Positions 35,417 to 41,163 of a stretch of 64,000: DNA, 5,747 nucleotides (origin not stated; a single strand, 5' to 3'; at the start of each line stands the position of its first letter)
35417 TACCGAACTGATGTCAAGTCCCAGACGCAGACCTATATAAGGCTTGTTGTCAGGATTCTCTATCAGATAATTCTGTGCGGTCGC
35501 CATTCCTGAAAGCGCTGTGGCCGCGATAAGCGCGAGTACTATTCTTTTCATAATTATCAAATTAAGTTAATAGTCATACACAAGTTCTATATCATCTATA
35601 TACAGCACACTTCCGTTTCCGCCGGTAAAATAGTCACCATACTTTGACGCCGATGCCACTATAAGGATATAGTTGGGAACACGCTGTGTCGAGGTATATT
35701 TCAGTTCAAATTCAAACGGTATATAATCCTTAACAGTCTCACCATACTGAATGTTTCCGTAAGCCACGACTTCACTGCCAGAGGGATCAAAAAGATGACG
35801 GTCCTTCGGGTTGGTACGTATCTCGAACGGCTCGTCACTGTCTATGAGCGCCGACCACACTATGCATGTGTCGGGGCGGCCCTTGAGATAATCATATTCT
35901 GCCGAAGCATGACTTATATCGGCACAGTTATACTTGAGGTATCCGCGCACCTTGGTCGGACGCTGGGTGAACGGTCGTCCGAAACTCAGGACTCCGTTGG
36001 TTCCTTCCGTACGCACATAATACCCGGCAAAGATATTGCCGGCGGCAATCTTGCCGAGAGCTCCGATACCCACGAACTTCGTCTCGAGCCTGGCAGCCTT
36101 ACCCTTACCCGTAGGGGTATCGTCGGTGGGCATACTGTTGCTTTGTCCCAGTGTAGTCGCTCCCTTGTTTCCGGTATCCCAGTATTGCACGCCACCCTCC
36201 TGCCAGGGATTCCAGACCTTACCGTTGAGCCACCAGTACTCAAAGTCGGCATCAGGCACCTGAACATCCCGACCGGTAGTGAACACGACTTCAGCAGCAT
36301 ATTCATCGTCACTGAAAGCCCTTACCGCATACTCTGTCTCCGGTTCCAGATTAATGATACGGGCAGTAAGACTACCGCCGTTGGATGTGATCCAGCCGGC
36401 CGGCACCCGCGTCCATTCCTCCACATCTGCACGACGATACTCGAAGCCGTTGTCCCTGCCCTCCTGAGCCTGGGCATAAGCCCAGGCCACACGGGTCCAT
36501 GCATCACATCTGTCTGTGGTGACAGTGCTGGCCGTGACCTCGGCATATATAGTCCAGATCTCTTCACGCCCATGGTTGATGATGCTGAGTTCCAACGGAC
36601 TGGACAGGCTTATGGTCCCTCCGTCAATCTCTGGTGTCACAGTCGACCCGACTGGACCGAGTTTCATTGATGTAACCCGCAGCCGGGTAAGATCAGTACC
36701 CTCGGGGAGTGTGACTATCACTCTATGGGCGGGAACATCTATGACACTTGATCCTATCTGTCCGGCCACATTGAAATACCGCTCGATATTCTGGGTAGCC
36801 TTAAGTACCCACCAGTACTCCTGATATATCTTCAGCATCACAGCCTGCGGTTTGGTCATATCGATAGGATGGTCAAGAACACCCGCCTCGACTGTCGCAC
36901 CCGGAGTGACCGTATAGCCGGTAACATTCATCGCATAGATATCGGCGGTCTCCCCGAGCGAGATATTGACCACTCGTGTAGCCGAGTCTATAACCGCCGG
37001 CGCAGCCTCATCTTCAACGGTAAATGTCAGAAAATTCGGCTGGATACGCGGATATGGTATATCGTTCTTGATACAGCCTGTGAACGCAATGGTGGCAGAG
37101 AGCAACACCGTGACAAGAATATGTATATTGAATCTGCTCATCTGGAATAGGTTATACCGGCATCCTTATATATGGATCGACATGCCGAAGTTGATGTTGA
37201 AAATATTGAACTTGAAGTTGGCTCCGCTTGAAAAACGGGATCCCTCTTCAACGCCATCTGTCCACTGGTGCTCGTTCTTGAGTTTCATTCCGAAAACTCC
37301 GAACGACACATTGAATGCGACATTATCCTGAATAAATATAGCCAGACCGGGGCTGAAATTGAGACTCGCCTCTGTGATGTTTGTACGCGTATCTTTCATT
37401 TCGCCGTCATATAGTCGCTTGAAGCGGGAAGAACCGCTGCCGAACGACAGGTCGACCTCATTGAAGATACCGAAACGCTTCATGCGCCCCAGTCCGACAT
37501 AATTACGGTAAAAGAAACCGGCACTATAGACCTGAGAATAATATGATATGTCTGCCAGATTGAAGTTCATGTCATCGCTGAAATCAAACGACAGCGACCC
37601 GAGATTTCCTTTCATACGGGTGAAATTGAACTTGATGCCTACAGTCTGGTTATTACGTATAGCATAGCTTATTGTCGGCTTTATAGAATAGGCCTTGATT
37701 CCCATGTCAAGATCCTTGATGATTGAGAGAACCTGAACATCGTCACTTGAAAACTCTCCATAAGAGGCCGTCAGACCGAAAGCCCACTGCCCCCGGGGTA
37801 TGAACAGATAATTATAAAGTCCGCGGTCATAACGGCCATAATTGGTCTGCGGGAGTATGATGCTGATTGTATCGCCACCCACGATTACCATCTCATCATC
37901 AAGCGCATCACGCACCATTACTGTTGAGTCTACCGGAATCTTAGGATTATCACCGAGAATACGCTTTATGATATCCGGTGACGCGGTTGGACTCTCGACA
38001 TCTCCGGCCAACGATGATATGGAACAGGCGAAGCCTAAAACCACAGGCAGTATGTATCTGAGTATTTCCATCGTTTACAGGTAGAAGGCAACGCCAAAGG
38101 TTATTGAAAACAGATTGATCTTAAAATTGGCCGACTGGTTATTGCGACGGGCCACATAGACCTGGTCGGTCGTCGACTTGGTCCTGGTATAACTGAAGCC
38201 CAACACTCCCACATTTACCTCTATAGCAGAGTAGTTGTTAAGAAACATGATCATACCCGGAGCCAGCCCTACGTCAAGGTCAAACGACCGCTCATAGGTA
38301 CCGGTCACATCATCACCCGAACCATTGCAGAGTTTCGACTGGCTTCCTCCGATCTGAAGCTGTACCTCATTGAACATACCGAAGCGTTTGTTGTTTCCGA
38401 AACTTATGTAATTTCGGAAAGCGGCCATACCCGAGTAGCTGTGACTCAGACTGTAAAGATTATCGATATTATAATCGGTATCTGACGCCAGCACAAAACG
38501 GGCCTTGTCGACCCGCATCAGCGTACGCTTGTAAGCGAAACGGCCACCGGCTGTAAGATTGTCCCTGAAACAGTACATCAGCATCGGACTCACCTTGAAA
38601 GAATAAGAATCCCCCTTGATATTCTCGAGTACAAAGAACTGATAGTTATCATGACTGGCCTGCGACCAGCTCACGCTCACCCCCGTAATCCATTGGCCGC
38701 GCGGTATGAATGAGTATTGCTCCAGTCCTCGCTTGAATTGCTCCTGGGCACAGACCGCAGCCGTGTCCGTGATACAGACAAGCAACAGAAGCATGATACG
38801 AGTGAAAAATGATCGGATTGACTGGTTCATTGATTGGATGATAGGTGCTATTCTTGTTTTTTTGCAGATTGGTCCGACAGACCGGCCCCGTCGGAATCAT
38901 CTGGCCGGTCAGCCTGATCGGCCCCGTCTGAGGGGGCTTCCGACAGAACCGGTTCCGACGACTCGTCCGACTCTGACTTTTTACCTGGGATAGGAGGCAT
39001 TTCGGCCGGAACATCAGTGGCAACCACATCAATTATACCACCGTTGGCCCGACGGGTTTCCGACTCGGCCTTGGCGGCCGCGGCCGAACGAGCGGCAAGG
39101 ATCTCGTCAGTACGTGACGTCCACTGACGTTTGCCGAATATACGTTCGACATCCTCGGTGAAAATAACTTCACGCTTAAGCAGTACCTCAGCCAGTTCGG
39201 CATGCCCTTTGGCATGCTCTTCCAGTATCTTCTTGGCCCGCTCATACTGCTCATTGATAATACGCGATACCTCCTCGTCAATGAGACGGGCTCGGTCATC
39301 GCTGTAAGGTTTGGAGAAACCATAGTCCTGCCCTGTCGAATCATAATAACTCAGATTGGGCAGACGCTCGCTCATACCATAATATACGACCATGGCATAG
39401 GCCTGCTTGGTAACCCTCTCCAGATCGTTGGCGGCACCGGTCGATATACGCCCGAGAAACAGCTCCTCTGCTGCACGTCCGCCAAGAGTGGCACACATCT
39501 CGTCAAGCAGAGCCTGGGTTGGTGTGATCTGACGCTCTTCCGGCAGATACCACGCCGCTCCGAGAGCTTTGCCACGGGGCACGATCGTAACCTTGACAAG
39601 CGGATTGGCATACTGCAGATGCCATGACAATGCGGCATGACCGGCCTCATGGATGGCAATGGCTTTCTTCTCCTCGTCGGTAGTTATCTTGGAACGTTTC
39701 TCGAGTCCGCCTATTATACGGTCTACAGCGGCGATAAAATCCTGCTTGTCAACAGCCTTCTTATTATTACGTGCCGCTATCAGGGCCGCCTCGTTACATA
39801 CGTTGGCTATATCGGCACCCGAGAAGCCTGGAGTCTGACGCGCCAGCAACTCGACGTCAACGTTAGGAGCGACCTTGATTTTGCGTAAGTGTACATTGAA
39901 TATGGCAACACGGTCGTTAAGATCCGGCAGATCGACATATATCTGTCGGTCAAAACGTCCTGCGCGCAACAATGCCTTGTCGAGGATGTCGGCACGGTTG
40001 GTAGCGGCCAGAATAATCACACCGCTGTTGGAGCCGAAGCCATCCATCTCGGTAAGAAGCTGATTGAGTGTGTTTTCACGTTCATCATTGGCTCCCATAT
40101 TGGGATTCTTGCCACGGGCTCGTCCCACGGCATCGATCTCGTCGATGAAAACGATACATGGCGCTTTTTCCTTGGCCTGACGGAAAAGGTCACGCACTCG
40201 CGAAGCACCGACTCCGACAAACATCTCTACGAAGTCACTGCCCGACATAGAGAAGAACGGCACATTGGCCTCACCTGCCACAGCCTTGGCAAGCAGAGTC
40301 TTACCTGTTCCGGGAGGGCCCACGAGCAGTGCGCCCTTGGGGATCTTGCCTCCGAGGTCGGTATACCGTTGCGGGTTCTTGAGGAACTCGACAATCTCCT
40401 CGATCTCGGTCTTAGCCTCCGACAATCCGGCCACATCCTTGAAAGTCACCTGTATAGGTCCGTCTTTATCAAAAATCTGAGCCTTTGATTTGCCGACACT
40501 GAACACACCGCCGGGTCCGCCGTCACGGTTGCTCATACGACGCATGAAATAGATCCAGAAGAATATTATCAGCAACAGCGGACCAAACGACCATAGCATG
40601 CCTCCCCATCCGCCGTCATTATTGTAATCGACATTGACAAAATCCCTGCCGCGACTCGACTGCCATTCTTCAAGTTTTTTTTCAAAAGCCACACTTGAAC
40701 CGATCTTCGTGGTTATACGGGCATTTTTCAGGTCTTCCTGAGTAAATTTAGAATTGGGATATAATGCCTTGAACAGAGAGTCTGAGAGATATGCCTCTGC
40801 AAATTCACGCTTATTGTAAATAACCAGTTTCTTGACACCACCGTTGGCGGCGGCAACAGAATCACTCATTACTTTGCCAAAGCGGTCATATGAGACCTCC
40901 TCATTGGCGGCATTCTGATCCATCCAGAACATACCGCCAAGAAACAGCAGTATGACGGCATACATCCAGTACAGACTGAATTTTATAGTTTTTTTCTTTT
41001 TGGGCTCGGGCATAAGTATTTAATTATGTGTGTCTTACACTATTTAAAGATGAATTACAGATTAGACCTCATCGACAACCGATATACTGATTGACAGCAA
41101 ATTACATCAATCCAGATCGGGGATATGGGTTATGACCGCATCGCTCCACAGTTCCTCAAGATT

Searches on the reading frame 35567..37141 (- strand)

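Call 6: search_protein_families(library=pfam, proteins=[window:35567-37141:-], max_evalue=0.0001)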
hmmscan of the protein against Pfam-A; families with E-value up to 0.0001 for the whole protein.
window:35567-37141:- (524 aa): 1 family
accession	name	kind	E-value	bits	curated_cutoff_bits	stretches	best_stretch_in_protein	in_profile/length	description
PF13201.12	PCMD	-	1.1e-43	150.1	28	1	299-521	1-234/234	Putative carbohydrate metabolism domain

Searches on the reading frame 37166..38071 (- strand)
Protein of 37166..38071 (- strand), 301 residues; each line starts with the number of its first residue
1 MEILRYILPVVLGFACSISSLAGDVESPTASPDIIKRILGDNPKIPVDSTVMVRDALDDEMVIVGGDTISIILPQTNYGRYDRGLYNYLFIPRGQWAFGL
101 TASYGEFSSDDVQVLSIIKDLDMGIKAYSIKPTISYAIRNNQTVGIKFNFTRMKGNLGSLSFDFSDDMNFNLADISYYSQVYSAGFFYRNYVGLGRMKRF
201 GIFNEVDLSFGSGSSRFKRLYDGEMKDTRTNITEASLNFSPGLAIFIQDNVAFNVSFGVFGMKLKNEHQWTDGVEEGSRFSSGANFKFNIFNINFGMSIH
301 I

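Call 6: search_protein_families(library=pfam, proteins=[window:37166-38071:-], max_evalue=0.0001)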
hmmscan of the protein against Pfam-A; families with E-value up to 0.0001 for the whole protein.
window:37166-38071:- (301 aa): 0 families

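Call 71: search_protein_families(library=pfam, proteins=[window:37166-38071:-], max_evalue=0.001)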
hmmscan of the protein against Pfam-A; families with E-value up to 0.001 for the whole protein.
window:37166-38071:- (301 aa): 1 family
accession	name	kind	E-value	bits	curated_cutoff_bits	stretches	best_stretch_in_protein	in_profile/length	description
PF13505.12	OMP_b-brl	-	0.00023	21.8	28.7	0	199-296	94-172/175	Outer membrane protein beta-barrel domain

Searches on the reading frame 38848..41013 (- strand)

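Call 6: search_protein_families(library=pfam, proteins=[window:38848-41013:-], max_evalue=0.0001)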
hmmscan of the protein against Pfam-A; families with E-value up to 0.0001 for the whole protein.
window:38848-41013:- (721 aa): 4 families
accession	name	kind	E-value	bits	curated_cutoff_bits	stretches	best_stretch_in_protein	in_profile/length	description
PF01434.24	Peptidase_M41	-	2.1e-59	201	29.9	1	443-625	2-191/191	Peptidase family M41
PF00004.35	AAA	-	4.3e-49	166.8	21.2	1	229-361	2-130/131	ATPase family associated with various cellular activities (AAA)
PF17862.7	AAA_lid_3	-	1.3e-16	60.2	27.2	1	384-426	1-43/45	AAA+ lid domain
PF07728.20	AAA_5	-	1e-05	26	22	1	229-342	3-125/139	AAA domain (dynein-related subfamily)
